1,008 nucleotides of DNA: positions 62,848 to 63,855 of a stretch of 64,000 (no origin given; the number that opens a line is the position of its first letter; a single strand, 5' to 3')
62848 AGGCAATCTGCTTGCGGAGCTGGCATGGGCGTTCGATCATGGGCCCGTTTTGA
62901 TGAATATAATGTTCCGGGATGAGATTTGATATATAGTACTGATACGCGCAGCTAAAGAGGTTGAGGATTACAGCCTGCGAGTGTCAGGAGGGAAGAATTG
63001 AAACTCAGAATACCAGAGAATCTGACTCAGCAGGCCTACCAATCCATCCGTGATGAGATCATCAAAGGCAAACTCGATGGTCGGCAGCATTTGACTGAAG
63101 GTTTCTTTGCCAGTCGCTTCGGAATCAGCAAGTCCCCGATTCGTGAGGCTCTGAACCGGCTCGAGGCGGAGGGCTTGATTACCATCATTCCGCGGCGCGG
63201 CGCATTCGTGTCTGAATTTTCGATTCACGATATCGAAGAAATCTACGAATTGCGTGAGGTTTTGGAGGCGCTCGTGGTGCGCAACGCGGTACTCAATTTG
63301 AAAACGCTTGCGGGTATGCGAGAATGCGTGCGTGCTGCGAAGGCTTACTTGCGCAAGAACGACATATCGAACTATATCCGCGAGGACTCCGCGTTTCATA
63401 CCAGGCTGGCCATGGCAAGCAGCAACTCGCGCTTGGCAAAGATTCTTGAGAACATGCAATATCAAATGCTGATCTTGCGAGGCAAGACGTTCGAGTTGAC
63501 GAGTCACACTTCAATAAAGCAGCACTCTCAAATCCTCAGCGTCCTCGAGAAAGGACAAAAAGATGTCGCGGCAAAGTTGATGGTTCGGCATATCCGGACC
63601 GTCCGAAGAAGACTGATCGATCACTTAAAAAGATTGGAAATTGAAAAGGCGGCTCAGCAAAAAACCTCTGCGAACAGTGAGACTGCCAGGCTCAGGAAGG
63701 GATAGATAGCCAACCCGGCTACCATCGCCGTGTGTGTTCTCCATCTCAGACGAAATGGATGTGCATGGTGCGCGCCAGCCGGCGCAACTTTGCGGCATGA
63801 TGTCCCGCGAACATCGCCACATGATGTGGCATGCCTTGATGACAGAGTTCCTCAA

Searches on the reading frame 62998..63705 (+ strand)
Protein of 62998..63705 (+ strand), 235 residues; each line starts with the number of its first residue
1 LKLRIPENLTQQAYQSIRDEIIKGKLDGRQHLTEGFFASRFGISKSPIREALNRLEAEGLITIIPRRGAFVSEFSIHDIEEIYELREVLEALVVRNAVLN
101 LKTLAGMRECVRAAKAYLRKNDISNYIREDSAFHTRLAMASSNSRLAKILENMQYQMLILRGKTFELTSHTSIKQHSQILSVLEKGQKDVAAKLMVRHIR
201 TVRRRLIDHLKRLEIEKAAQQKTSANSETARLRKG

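Call 87: search_protein_families(library=pfam, proteins=[window:62998-63705:+], max_evalue=0.001)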
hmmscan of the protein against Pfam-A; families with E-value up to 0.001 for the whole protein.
window:62998-63705:+ (235 aa): 4 families
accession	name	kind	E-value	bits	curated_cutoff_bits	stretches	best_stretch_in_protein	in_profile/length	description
PF07729.17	FCD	-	1e-20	74.8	24.3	1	81-200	1-124/125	FCD domain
PF00392.27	GntR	-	5.9e-17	61.5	27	1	9-71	1-64/64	Bacterial regulatory proteins, gntR family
PF13518.12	HTH_28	-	0.00022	21.7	25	0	21-68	5-49/52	Helix-turn-helix domain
PF13412.12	HTH_24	-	0.00033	20.6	21.9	1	38-62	24-48/48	Winged helix-turn-helix DNA-binding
